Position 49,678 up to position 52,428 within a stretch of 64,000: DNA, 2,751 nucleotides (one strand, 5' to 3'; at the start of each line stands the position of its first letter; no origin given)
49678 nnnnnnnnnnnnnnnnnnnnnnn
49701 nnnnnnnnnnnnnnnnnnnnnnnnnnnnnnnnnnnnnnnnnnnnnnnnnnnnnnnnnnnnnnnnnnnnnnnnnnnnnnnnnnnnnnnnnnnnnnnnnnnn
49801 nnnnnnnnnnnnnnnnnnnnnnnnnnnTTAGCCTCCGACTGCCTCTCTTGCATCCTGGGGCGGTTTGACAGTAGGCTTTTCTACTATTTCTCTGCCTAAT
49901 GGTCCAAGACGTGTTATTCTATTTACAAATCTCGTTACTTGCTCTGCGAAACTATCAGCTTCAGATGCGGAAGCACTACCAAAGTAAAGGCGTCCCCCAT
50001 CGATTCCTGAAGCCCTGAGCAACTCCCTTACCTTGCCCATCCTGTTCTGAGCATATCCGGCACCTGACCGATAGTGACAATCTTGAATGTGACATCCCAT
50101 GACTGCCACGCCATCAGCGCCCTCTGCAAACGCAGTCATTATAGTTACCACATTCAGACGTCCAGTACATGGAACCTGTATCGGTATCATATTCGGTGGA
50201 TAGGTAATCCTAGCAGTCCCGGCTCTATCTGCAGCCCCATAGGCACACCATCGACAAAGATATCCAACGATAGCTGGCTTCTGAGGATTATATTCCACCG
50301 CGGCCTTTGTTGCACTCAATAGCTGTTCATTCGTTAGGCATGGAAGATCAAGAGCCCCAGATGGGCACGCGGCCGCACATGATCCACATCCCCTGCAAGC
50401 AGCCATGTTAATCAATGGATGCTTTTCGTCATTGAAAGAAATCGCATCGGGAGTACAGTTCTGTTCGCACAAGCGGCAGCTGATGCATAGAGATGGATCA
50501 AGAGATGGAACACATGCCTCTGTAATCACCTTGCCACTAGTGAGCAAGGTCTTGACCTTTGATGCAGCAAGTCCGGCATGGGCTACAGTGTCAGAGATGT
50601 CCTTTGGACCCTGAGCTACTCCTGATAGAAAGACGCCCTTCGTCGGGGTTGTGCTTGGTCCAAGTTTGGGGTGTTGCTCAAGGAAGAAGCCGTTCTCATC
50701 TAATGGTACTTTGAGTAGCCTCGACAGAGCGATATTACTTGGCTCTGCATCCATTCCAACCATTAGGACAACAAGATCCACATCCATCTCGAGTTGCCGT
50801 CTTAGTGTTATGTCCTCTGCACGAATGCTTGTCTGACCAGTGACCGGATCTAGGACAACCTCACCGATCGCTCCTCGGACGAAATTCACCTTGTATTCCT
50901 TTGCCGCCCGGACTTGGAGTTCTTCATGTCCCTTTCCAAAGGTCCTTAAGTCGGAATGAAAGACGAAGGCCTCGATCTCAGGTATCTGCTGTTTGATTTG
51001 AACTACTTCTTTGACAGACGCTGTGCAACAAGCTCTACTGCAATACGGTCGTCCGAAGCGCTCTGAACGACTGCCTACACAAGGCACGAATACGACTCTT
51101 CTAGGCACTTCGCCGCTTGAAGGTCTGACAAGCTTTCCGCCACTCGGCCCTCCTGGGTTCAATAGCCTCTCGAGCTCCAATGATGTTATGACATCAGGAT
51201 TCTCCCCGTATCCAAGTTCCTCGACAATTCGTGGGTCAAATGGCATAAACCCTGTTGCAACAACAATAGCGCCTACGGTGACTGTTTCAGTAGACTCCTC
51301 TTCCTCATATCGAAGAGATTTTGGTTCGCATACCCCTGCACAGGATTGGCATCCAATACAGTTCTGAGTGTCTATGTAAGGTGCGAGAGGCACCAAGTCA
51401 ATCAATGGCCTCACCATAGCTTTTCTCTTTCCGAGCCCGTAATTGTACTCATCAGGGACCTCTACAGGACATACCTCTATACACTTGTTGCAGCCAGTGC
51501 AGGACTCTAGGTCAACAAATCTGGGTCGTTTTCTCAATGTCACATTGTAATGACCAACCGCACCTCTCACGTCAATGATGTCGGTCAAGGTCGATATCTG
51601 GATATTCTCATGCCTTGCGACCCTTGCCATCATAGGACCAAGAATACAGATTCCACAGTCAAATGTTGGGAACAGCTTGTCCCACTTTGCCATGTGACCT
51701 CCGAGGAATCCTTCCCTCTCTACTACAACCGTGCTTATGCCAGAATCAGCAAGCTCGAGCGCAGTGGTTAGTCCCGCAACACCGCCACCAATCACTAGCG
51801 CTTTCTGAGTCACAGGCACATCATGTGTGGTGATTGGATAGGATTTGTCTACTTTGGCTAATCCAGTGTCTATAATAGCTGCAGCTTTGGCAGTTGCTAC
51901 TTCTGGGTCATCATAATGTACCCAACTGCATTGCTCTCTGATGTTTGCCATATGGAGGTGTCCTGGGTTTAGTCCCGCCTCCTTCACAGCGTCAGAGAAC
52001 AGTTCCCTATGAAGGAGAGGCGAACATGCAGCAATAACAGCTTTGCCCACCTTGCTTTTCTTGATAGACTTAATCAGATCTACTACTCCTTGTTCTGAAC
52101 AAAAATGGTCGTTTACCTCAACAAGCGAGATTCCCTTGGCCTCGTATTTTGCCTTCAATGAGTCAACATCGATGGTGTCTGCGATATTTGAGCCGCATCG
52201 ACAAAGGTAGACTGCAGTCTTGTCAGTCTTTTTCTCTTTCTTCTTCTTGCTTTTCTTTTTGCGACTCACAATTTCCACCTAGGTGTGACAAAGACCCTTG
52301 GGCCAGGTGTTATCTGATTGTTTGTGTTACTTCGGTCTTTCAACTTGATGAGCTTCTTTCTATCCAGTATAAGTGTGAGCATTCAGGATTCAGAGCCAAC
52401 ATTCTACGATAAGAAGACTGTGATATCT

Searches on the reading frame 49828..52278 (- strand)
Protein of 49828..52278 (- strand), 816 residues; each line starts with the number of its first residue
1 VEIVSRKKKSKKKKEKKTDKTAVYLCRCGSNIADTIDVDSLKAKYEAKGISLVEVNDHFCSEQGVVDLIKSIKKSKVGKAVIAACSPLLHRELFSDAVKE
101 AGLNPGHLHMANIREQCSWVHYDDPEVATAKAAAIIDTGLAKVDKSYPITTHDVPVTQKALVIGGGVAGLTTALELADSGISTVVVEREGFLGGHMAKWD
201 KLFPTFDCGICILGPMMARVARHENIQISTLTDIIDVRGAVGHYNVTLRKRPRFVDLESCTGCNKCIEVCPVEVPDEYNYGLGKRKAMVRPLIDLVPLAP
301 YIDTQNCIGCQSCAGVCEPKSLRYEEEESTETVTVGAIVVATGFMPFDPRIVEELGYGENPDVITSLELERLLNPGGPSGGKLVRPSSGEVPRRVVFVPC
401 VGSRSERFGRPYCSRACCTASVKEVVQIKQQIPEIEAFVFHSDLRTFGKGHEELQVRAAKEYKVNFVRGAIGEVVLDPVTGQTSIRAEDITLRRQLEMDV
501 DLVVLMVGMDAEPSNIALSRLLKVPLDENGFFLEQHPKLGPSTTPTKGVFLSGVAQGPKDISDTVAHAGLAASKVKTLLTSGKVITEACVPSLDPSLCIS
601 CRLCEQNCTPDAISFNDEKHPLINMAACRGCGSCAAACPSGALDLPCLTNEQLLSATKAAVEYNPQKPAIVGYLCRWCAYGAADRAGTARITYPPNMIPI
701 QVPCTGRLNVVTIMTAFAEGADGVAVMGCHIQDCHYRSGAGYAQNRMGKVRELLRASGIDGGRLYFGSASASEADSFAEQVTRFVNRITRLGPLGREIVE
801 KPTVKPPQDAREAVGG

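Call 3: search_protein_families(library=pfam, proteins=[window:49828-52278:-], max_evalue=0.01)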
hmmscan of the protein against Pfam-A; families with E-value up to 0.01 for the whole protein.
window:49828-52278:- (816 aa): 22 families
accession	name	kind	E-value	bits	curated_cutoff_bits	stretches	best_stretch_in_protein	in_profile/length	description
PF02662.21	FlpD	-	5.2e-43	146.4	22.3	1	670-792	1-123/123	Methyl-viologen-reducing hydrogenase, delta subunit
PF00037.32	Fer4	-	5.8e-17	61.2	21.1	3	255-274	3-22/24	4Fe-4S binding domain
PF14697.11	Fer4_21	-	1.6e-14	54.2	35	2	594-642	4-56/59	4Fe-4S dicluster domain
PF12838.12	Fer4_7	-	1.6e-12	48.1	27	2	598-642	2-52/52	4Fe-4S dicluster domain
PF12797.12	Fer4_2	-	1.8e-12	46.7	24.5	3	620-640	2-22/22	4Fe-4S binding domain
PF12837.12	Fer4_6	-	1.3e-11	44.3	25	2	621-643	2-24/24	4Fe-4S binding domain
PF13187.11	Fer4_9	-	2.4e-11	43.9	27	2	260-318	2-48/52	4Fe-4S dicluster domain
PF13237.11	Fer4_10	-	3.1e-11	43.4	25.5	2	255-317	4-52/53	4Fe-4S dicluster domain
PF07992.20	Pyr_redox_2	-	6.5e-10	39.3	26.1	1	160-193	3-37/291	Pyridine nucleotide-disulphide oxidoreductase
PF13450.12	NAD_binding_8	-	1.7e-07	31.8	21.9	1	162-209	1-48/68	NAD(P)-binding Rossmann-like domain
PF01266.30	DAO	-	2.1e-07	31.2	27.9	1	160-194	2-36/353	FAD dependent oxidoreductase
PF12831.13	FAD_oxidored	-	3.4e-07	30.3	27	1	161-197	3-39/416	FAD dependent oxidoreductase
PF00890.30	FAD_binding_2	-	1.1e-06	28.6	20.4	1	160-197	2-39/414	FAD binding domain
PF13459.11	Fer4_15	-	1.8e-05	25.8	22.4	0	255-273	3-22/66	4Fe-4S single cluster domain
PF01494.25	FAD_binding_3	-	3.1e-05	23.8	22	1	159-189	3-33/349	FAD binding domain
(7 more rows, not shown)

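Call 4: search_protein_families(library=ncbifam, proteins=[window:49828-52278:-], max_evalue=0.01)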
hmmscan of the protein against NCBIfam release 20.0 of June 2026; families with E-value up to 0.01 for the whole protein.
window:49828-52278:- (816 aa): 122 families (the best 25 are shown)
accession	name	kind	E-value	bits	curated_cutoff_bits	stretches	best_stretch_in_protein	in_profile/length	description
NF040770.1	hetero_SS_HdrA2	exception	2.1e-266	886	1100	1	21-796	2-776/777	CoB-CoM heterodisulfide reductase HdrA2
NF041891.1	hdrA_Methbact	equivalog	1.6e-176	588.8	1300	1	20-790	2-760/762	ferredoxin:CoB-CoM heterodisulfide reductase subunit HdrA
NF041778.1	hetero_SS_HdrA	equivalog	2.3e-168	561.4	1400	1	17-727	4-713/771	ferredoxin:CoB-CoM heterodisulfide reductase subunit HdrA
NF045873.1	F420_non_VhuD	exception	5.3e-31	107.4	215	1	668-793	2-127/132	F420-non-reducing hydrogenase iron-sulfur subunit VhuD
NF040864.1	HgcB_ferredoxin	equivalog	5.3e-12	45.4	99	1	592-644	10-62/93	mercury methylation ferredoxin HgcB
TIGR01944.1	rnfB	subfamily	1e-11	44.8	68.7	2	577-650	94-167/190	RnfABCDGE type electron transport complex subunit B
NF009410.0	PRK12771.1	subfamily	5.9e-11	41.6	516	1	144-196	125-177/566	NAD(P)-binding protein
NF058577.1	FdxA_fam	equivalog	9.8e-11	41.7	65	1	598-642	9-52/52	4Fe-4S ferredoxin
TIGR02179.1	PorD_KorD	subfamily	1.1e-10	41.4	60.05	1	590-644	19-73/78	2-oxoacid:acceptor oxidoreductase, delta subunit, pyruvate/2-ketoisovalerate family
NF045790.1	OxalOxreddelta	equivalog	2e-10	40.4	230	1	591-644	255-307/316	oxalate oxidoreductase subunit delta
TIGR02700.1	flavo_MJ0208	hypoth_equivalog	1.9e-09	37.2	251.35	1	552-643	100-194/234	dihydromethanopterin reductase (acceptor)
NF007204.0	PRK09625.1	equivalog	2.3e-09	37.4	125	1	593-647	56-110/133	pyruvate flavodoxin oxidoreductase subunit delta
NF038196.1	ferrodoxin_EFR1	subfamily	2.8e-09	37.4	75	1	596-645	184-231/242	EFR1 family ferrodoxin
NF003475.0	PRK05113.1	equivalog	4.7e-09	36.4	203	2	581-647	98-164/190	electron transport complex subunit RsxB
NF043039.1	HgcAB_like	equivalog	8.5e-09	35.5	285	2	591-643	295-349/350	HgcAB-like fusion protein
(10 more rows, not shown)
